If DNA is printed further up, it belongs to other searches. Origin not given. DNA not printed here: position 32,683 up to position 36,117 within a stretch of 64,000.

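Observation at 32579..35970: Orphan pair: G/S-tethered lipoprotein plus a 1045-aa Cys-rich acidic secreted protein, between ihfA-merR and tRNA-Pro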

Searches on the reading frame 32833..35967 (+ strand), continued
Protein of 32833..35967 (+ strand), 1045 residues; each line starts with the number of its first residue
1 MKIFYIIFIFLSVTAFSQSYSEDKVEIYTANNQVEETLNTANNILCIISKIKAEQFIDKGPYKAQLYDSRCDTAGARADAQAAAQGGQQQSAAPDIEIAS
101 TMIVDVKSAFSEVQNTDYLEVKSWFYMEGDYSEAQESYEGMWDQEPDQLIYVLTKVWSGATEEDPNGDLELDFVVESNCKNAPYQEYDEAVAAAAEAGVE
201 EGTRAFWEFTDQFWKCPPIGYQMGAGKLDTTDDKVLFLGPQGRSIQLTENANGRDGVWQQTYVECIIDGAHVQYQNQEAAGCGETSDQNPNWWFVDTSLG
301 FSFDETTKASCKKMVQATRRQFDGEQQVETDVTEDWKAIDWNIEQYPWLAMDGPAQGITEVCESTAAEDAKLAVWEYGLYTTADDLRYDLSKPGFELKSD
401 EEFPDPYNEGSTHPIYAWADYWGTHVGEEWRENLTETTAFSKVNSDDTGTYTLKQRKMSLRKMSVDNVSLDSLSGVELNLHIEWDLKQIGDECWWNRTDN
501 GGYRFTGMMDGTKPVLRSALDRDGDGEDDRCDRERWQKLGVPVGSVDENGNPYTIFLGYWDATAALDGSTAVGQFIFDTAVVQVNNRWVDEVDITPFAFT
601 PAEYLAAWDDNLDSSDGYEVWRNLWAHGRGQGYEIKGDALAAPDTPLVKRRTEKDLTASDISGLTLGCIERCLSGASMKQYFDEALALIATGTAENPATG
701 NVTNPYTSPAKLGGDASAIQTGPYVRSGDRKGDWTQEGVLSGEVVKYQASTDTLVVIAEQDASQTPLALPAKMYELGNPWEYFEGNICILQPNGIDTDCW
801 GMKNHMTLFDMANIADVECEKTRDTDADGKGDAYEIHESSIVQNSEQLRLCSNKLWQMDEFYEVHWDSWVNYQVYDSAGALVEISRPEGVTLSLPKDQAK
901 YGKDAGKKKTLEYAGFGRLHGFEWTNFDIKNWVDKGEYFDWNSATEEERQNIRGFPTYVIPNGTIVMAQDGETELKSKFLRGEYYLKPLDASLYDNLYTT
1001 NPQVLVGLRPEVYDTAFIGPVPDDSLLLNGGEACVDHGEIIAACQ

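Call 72: fold_search(model_id=the predicted structure, library=pdb)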
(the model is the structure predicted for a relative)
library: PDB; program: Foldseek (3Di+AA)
matches with E <= 10: 353; with E <= 0.001: 0
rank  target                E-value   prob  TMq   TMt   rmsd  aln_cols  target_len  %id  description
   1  3ugf_A                5.1e-03  0.11  0.07  0.09  24.9       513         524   10  Crystal structure of a 6-SST/6-SFT from Pachysandra terminalis (released 2011-11-30)
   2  6f2p                  6.0e-03  0.08  0.06  0.05  27.3       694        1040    9  Structure of Paenibacillus xanthan lyase to 2.6 A resolution (released 2018-12-05)
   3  3ugf_B                1.6e-02  0.10  0.08  0.10  24.6       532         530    8  Crystal structure of a 6-SST/6-SFT from Pachysandra terminalis (released 2011-11-30)
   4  6r3r                  3.9e-02  0.08  0.09  0.11  22.2       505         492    8  First crystal structure of endo-levanase BT1760 from Bacteroides thetaiotaomicron (released 2019-06-19)
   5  6r3u_A                4.3e-02  0.07  0.09  0.12  24.7       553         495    6  Endo-levanase BT1760 mutant E221A from Bacteroides thetaiotaomicron complexed with levantetraose (released 2019-06-19)
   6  7ep9_A                6.1e-02  0.10  0.10  0.12  24.8       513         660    8  The structure of carboxypeptidase from Fusobacterium nucleatum (released 2021-10-27)
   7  6h7f_A                8.7e-02  0.02  0.05  0.06  31.1       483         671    8  Crystal structure of BauA, the Ferric preacinetobactin receptor from Acinetobacter baumannii in complex with Fe3+-Prea (released 2018-10-10)
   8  6sh9_B                1.1e-01  0.04  0.07  0.05  24.8       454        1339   10  EngBF DARPin Fusion 4b D12 (released 2019-11-06)
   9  6h7v_B                1.1e-01  0.02  0.05  0.06  31.2       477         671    8  Crystal structure of BauA, the Ferric preacinetobactin receptor from Acinetobacter baumannii (released 2018-10-10)
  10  6h7v_A                1.1e-01  0.02  0.05  0.06  31.1       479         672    8  Crystal structure of BauA, the Ferric preacinetobactin receptor from Acinetobacter baumannii (released 2018-10-10)
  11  4hxg_A                1.1e-01  0.04  0.07  0.08  25.6       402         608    9  Pyrococcus horikoshii acylaminoacyl peptidase (orthorhombic crystal form) (released 2013-05-08)
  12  4hxg_H                1.5e-01  0.06  0.07  0.09  26.3       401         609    8  Pyrococcus horikoshii acylaminoacyl peptidase (orthorhombic crystal form) (released 2013-05-08)
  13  2qqv_A                1.5e-01  0.04  0.06  0.08  25.6       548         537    7  Crystal structure of a cell-wall invertase (E203A) from Arabidopsis thaliana in complex with sucrose (released 2008-04-22)
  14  8ypt_C                1.5e-01  0.01  0.07  0.05  31.6       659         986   10  Cryo-EM structure of BfUbb-ButCD complex (released 2024-09-25)
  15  5jrl_B                1.9e-01  0.03  0.06  0.06  25.2       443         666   10  Crystal Structure of the Sphingopyxin I Lasso Peptide Isopeptidase SpI-IsoP (Native) (released 2016-09-14)
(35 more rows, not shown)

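Call 80: search_protein_families(library=pfam, alignment_id=A2, max_evalue=1)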
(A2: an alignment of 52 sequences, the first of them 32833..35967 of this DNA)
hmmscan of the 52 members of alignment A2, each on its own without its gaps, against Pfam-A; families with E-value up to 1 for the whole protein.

A. member 1, window:32833-35967:+ (1045 aa): 1 family
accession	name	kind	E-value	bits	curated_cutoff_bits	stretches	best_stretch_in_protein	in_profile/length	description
PF14559.12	TPR_19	-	0.11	13.2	25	0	127-148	3-24/68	Tetratricopeptide repeat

B. families by the number of members that match (of 52 scanned): 23 families
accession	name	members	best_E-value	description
PF03160.20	Calx-beta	1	6.6e-07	Calx-beta domain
PF19385.4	DUF5960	1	0.018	Family of unknown function (DUF5960)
PF20579.4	LapA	1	0.056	LapA domain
PF18698.7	HisK_sensor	1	0.059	Histidine kinase sensor domain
PF25654.1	MCP1_SIFV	1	0.059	Major capsid protein 1, Sulfolobus islandicus filamentous virus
PF25676.1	T4_Spackle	1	0.092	Bacteriophage T4 Spackle protein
PF11474.14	TEN_TERT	1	0.099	Telomerase reverse transcriptase, TEN domain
PF24789.1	SAC9_GBDL_2nd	1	0.1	SAC9 second GBDL domain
PF14559.12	TPR_19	1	0.11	Tetratricopeptide repeat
PF23639.1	DUF7146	1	0.12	Domain of unknown function (DUF7146)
PF22111.2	MtrC-MtrF_N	1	0.13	Decaheme cytochrome c component MtrC/MtrF N-terminal domain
PF01108.23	Tissue_fac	1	0.16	Tissue factor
PF21545.3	T7SS_EccA1_N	1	0.17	T7SS, ESX-1 secretion system protein EccA1, N-terminal domain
PF01058.29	Oxidored_q6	1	0.21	NADH ubiquinone oxidoreductase, 20 Kd subunit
PF19078.6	Big_12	1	0.21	Bacterial Ig-like domain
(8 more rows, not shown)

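Call 81: find_encoding_contigs(protein=P0055, flank=5000, max_places=1)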
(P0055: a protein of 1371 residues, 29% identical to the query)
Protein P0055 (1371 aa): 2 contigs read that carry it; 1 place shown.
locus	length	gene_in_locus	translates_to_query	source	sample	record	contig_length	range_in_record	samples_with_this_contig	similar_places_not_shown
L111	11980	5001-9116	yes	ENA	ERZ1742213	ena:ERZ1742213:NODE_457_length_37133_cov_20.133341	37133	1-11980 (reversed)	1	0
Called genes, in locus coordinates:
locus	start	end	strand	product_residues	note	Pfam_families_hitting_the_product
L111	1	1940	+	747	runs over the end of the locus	PF02861:Clp_N, PF13191:AAA_16 (weak), PF00004:AAA, PF17871:AAA_lid_9, PF00004:AAA, PF07724:AAA_2, PF07728:AAA_5, PF10431:ClpB_D2-small, +7 more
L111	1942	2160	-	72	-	PF01176:eIF-1a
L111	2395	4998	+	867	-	PF00028:Cadherin (faint), PF17803:Cadherin_4 (weak), PF17892:Cadherin_5, PF17963:Big_9, PF23592:Cadherin_CELSR2_9th (faint), PF17803:Cadherin_4 (weak), PF17963:Big_9 (weak)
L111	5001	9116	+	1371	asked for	PF03160:Calx-beta (weak)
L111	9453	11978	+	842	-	?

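Call 82: find_encoding_contigs(protein=P0075, flank=5000, max_places=1)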
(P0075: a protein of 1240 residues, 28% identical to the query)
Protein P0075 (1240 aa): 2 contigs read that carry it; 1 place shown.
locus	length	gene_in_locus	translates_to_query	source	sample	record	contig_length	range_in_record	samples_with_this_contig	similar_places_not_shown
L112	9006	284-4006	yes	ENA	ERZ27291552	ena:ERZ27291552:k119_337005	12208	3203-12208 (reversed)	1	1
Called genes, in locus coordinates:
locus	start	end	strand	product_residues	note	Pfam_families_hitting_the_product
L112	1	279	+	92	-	?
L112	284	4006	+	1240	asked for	-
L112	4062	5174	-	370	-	-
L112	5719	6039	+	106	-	PF00633:HHH (weak), PF03934:T2SSK (faint), PF12836:HHH_3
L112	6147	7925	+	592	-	PF03600:CitMHS, PF02080:TrkA_C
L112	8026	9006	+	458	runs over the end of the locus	PF02878:PGM_PMM_I, PF02879:PGM_PMM_II, PF02880:PGM_PMM_III, PF00408:PGM_PMM_IV (weak)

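Call 83: find_encoding_contigs(protein=P0067, flank=5000, max_places=1)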
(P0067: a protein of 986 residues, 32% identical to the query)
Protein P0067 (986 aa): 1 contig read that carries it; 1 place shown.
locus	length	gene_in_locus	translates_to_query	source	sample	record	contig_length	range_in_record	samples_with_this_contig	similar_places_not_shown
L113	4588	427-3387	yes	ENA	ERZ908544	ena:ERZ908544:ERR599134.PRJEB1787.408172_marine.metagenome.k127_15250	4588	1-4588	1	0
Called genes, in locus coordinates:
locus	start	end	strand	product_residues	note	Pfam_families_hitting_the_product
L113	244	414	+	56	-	-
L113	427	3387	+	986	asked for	-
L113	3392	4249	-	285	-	PF00561:Abhydrolase_1, PF12697:Abhydrolase_6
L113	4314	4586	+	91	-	?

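Call 92: list_cluster_members(proteins=[P0103, P0120, P0131, P0140, P0145, P0162, P0163, P0172, P0173, P0186])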
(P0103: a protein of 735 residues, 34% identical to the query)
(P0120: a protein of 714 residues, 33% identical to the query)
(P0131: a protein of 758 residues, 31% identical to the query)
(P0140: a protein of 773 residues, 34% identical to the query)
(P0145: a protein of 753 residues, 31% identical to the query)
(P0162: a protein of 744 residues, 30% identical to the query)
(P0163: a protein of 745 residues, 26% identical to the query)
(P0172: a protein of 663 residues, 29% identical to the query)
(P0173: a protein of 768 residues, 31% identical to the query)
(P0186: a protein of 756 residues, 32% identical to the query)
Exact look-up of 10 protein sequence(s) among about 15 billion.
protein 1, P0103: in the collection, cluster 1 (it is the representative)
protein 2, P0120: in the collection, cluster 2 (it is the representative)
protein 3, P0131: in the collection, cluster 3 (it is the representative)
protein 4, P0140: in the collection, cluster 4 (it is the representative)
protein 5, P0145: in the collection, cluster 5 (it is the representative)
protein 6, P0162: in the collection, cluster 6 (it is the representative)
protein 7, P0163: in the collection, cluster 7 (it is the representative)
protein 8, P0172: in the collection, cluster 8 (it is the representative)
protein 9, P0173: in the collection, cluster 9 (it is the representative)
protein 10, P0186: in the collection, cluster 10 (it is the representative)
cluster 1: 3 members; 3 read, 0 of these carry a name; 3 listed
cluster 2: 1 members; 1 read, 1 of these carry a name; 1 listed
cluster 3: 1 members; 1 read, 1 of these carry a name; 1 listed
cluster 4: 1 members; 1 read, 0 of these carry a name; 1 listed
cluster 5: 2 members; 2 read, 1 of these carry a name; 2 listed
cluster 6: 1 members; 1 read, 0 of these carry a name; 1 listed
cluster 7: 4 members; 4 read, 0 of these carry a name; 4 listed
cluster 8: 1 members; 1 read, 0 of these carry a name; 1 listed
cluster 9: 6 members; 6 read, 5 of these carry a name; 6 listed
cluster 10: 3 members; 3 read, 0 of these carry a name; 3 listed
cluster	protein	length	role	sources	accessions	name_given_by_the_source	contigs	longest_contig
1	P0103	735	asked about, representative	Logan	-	-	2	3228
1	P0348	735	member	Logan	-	-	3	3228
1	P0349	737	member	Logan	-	-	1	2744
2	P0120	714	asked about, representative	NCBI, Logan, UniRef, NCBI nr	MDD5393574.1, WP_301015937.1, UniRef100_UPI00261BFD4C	MAG: hypothetical protein PHE17_11200 [Thiothrix sp.] | hypothetical protein n=1 Tax=Thiothrix sp. TaxID=1032 RepID=UPI00261BFD4C | hypothetical protein [Thiothrix sp.]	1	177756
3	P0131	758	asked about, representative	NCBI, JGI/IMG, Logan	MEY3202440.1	MAG: putative periplasmic or secreted protein [Pseudomonadota bacterium] | hypothetical protein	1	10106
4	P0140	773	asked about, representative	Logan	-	-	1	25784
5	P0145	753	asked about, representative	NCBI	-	-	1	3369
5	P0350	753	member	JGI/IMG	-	hypothetical protein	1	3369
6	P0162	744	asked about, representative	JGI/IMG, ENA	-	-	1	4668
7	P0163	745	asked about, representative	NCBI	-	-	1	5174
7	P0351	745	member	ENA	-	-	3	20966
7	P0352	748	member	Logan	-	-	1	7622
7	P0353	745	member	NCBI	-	-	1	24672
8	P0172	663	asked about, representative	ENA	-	-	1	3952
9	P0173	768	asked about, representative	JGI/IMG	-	hypothetical protein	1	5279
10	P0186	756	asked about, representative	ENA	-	-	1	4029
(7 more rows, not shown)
